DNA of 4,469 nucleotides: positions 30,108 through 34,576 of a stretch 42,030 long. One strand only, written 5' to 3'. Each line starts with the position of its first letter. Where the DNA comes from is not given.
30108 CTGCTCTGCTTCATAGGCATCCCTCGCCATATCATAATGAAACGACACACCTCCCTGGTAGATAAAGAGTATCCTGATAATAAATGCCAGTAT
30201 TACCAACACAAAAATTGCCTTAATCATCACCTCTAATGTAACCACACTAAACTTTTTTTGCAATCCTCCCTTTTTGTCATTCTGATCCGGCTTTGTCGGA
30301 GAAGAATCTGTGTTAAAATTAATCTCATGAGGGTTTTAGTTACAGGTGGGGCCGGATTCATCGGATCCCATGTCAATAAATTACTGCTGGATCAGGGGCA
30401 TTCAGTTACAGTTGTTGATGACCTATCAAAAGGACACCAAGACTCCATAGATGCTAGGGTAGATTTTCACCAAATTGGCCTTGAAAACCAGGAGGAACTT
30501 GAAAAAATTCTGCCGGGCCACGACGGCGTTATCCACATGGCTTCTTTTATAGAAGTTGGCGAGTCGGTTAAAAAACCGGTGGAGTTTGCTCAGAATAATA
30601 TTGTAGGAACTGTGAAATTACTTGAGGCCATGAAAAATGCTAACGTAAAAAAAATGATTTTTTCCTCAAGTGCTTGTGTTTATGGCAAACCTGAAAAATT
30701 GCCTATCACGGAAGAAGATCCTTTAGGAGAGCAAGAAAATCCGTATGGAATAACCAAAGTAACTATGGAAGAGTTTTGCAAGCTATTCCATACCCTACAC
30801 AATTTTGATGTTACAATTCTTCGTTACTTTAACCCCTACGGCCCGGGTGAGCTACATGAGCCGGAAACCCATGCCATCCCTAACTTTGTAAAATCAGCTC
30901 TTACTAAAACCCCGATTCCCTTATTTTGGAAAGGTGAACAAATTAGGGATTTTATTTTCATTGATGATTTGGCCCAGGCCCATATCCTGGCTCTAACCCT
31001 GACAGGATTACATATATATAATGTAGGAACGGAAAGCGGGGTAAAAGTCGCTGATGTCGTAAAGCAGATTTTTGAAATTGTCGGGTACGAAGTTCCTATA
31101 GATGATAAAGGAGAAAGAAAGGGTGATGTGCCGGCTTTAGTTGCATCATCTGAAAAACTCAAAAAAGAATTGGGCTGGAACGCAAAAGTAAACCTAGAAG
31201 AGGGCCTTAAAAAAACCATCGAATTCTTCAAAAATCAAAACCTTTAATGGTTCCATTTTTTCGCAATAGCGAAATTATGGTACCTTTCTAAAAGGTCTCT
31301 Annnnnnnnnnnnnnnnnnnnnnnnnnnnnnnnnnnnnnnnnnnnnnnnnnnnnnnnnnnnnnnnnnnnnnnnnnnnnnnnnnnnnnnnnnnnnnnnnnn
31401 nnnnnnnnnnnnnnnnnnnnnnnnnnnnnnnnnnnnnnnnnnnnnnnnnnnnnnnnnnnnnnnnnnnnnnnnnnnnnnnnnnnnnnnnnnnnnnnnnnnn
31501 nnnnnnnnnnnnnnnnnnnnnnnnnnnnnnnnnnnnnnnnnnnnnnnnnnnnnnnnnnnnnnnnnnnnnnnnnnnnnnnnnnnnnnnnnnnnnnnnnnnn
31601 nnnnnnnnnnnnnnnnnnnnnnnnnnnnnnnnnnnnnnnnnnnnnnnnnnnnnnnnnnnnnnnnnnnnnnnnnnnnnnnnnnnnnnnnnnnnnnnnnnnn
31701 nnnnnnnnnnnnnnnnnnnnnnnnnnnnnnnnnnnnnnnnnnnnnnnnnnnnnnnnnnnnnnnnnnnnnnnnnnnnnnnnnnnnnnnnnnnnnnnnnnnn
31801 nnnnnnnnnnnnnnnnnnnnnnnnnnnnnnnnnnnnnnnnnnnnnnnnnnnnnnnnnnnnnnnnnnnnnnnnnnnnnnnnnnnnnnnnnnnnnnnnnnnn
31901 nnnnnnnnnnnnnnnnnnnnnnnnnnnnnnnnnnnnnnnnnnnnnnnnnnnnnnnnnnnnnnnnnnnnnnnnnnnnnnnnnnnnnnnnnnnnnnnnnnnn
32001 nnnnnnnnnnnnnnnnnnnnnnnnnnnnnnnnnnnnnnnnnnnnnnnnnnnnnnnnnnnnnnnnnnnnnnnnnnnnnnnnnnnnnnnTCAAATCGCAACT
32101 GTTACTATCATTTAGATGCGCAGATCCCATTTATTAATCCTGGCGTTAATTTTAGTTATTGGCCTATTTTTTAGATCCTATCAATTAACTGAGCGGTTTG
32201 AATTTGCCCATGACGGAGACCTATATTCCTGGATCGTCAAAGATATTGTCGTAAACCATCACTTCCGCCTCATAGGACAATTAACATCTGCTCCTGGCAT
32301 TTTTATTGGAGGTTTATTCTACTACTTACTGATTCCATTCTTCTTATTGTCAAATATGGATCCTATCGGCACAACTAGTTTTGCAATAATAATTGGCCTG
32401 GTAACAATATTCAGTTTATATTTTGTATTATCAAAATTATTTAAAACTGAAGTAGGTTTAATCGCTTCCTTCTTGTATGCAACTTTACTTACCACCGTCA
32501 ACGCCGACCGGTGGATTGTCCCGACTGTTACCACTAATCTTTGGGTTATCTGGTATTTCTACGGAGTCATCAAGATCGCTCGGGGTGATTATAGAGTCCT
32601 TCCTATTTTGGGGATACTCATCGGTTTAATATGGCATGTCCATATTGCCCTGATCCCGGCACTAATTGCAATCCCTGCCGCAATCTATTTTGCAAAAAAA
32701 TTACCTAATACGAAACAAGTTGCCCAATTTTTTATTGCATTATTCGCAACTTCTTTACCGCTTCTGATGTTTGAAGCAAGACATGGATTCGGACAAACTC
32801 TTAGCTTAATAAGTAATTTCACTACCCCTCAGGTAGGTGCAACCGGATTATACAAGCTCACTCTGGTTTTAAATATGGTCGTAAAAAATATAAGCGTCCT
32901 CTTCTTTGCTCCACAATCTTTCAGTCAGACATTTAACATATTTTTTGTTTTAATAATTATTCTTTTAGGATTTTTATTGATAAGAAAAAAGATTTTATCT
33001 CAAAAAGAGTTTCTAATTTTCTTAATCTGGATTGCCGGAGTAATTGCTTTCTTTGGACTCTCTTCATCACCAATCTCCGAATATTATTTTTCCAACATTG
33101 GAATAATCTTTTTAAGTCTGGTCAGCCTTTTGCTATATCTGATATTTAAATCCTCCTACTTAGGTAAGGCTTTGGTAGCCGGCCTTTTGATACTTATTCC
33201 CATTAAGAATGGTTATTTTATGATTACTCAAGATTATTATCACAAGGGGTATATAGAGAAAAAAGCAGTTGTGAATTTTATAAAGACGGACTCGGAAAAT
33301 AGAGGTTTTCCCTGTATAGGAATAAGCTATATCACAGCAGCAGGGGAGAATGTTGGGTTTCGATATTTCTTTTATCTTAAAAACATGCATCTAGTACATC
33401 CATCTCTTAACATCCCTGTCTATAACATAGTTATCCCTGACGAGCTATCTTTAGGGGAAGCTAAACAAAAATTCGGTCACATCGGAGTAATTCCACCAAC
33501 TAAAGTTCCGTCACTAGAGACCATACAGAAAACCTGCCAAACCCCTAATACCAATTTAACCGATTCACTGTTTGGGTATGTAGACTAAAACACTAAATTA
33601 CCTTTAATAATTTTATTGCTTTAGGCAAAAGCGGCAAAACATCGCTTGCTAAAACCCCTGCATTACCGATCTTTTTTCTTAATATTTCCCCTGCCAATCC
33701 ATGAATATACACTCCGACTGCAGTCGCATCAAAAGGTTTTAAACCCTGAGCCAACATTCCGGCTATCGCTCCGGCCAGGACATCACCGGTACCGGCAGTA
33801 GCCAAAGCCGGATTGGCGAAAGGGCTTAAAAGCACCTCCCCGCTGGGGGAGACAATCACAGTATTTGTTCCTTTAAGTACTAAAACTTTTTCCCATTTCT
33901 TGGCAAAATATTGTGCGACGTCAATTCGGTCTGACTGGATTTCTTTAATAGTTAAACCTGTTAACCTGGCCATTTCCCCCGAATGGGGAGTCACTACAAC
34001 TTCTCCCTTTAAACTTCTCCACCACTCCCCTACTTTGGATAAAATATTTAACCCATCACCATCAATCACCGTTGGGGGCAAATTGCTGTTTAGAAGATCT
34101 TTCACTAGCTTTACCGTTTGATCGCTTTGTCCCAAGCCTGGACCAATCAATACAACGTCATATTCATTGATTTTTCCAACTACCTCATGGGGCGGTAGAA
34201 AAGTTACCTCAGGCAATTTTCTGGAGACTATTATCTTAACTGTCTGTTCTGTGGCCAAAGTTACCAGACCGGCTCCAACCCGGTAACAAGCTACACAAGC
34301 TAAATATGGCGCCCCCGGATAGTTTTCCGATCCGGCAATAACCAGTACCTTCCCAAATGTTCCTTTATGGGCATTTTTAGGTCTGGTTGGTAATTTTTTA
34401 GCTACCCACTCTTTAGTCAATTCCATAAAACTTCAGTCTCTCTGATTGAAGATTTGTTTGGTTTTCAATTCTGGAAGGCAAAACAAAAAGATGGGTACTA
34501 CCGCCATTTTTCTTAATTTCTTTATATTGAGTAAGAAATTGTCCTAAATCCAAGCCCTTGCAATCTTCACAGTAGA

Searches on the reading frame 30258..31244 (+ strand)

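Call 27: search_protein_families(library=pfam, proteins=[window:30258-31244:+], max_evalue=0.001)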
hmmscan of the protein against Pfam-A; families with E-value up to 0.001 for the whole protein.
window:30258-31244:+ (329 aa): 10 families
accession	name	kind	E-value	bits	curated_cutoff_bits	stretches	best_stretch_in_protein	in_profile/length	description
PF01370.27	Epimerase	-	9.6e-64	215.5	20.9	1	26-257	1-240/240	NAD dependent epimerase/dehydratase family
PF16363.11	GDP_Man_Dehyd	-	1.3e-57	196.2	27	1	27-320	1-332/332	GDP-mannose 4,6 dehydratase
PF01073.25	3Beta_HSD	-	3.4e-20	72.7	22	1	27-246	1-229/280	3-beta hydroxysteroid dehydrogenase/isomerase family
PF13460.12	NAD_binding_10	-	1.8e-14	54.4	27.2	1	30-156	1-117/184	NAD(P)H-binding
PF02719.21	Polysacc_synt_2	-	1.3e-11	44.6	20.2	1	26-285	1-262/293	Polysaccharide biosynthesis protein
PF05368.20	NmrA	-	1.4e-09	38.4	27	1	25-138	4-107/298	NmrA-like family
PF04321.23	RmlD_sub_bind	-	1.9e-09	37.4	27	1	24-176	1-138/287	RmlD substrate binding domain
PF07993.18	NAD_binding_4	-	3.9e-09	36.5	20.1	1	73-221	75-236/258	Male sterility protein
PF03435.24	Sacchrp_dh_NADP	-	1.3e-05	26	25.1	1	31-100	5-81/129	Saccharopine dehydrogenase NADP binding domain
PF08659.16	KR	-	0.00083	19.8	22.6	0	26-146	3-145/180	KR domain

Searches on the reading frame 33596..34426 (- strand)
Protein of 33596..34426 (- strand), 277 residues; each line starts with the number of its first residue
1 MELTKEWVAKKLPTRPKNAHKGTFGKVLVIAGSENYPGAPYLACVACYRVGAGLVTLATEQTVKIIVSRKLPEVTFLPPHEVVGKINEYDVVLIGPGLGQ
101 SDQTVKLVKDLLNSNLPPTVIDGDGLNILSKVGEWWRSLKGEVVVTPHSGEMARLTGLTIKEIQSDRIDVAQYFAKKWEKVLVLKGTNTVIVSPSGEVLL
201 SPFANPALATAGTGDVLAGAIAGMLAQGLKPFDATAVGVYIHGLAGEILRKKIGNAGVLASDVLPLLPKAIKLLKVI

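Call 27: search_protein_families(library=pfam, proteins=[window:33596-34426:-], max_evalue=0.001)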
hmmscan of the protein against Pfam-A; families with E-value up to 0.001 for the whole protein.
window:33596-34426:- (277 aa): 3 families
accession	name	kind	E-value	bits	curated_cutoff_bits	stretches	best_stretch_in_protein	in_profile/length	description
PF01256.23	Carb_kinase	-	1.5e-62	211.7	27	1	27-264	1-237/242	NAD(P)H-hydrate dehydratase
PF08543.17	Phos_pyr_kin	-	6.1e-07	29.5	27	1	142-236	120-222/246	Phosphomethylpyrimidine kinase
PF00294.29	PfkB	-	0.0009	19.1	25.8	0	144-239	186-283/302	pfkB family carbohydrate kinase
